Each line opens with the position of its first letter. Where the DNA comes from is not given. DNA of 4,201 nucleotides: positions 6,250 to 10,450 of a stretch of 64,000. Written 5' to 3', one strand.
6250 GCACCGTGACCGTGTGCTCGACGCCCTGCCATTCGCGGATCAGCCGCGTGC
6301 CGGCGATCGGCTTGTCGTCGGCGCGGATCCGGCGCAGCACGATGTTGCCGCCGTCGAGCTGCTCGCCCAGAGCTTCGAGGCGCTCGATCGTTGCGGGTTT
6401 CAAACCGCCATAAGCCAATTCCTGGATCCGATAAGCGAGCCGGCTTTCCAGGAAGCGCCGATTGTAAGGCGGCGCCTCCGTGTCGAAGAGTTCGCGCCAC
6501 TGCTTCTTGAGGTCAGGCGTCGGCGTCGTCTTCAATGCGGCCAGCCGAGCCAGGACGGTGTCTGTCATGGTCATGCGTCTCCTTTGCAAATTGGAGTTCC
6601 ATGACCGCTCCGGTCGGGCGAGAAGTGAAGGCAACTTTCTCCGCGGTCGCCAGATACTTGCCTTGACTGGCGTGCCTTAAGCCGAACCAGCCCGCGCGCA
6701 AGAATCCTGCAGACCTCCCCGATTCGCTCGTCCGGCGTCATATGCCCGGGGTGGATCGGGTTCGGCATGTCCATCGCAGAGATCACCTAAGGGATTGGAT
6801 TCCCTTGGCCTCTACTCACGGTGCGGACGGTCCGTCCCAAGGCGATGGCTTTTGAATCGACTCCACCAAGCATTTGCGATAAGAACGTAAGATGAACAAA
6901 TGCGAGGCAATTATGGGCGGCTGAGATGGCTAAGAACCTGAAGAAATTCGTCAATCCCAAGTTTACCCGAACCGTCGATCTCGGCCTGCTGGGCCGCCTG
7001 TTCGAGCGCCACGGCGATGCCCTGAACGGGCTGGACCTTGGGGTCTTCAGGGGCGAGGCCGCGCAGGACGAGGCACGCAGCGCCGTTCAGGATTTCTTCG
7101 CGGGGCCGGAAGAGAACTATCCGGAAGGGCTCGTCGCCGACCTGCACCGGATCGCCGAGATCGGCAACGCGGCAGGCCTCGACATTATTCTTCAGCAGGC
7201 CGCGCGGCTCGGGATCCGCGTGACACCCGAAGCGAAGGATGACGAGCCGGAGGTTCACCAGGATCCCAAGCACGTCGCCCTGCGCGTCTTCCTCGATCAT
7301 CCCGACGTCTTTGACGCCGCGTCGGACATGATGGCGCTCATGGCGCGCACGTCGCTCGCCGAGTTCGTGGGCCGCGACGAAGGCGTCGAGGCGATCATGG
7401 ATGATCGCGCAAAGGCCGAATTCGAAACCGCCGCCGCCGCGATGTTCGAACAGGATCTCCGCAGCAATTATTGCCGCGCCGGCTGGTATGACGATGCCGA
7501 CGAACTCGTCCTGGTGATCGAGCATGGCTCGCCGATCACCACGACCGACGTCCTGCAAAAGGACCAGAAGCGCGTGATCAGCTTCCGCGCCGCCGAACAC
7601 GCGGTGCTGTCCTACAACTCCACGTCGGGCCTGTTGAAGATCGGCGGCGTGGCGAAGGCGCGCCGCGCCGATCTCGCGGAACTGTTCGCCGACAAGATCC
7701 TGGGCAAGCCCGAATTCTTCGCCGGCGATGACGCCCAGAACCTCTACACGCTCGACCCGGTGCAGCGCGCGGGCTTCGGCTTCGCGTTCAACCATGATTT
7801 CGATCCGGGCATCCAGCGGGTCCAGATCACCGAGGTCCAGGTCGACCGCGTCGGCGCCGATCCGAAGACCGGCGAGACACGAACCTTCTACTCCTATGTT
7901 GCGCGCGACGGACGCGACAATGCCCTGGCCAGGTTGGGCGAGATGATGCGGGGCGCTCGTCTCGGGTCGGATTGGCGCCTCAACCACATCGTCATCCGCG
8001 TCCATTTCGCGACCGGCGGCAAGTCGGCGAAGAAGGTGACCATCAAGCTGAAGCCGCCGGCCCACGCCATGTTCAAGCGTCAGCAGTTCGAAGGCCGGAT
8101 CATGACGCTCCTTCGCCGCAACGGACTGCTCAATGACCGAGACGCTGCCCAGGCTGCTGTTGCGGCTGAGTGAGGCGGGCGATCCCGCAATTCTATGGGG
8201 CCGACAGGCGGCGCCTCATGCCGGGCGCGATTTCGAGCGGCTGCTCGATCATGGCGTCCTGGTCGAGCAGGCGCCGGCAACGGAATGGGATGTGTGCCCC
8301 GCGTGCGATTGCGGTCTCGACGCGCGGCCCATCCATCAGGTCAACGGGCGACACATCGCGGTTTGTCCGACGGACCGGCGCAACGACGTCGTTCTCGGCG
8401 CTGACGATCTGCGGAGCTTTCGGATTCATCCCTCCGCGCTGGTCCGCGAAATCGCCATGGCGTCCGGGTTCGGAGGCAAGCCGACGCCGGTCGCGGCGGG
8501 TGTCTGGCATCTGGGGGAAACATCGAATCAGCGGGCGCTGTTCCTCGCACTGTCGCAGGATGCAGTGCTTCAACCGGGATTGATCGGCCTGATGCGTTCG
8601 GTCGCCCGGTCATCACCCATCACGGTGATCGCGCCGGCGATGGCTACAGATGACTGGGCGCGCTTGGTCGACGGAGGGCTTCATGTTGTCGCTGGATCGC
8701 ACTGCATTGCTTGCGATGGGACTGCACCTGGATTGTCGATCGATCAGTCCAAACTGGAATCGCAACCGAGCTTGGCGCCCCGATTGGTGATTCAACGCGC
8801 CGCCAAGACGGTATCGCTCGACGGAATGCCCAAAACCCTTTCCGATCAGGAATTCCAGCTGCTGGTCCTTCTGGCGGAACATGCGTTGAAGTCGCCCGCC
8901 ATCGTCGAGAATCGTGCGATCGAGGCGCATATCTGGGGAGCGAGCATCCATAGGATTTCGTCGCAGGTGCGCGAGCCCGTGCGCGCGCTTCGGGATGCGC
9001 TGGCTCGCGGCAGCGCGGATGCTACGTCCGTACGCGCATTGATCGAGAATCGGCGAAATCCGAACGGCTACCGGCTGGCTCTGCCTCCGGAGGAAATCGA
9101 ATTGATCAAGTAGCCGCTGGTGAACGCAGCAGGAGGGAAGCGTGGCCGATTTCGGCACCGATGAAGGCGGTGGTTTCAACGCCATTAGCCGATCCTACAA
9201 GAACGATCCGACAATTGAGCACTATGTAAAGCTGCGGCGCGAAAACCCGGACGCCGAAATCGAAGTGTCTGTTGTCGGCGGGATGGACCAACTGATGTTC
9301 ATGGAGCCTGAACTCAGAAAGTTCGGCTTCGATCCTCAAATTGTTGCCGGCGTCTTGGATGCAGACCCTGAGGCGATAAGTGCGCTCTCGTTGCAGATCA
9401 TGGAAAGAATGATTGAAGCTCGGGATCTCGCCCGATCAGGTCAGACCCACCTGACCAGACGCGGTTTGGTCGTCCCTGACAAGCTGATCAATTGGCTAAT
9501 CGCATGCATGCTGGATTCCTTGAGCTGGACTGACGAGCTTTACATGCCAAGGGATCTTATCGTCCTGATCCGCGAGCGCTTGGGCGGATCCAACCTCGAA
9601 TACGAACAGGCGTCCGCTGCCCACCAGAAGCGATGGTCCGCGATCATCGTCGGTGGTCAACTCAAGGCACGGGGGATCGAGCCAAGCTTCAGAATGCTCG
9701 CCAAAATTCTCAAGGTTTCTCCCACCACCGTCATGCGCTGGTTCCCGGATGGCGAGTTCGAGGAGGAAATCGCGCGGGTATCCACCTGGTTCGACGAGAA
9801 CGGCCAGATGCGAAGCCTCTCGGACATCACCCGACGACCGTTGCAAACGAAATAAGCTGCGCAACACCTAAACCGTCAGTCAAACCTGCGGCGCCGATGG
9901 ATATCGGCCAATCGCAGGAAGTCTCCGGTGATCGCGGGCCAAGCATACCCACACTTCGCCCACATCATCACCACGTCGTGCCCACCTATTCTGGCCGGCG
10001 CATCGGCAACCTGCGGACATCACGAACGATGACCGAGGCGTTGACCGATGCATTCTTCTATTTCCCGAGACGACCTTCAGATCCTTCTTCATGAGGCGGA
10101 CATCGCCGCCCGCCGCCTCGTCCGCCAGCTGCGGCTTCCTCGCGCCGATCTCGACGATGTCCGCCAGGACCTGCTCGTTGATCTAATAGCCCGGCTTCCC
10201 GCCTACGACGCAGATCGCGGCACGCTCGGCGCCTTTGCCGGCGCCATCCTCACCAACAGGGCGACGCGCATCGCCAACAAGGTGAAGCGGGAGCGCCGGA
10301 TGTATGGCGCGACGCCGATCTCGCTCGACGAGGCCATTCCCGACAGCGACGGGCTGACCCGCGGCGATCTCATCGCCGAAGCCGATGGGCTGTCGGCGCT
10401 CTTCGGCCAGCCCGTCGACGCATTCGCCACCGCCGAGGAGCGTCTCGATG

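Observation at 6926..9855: Unrecognisable three-gene cassette next to the integrase module: candidate novel defence or lysogeny-control system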

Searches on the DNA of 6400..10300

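Call 97: search_rna_families(source=window, start=6400, end=10300, threshold=evalue, max_evalue=1)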
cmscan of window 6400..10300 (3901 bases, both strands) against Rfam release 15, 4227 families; matches with E-value up to 1: 1.
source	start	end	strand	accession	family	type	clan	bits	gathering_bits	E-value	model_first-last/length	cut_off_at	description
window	9949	10007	-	RF01276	sR53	Gene; snRNA; snoRNA; CD-box;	-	18.4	49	0.47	1-60/60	no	Small nucleolar RNA sR53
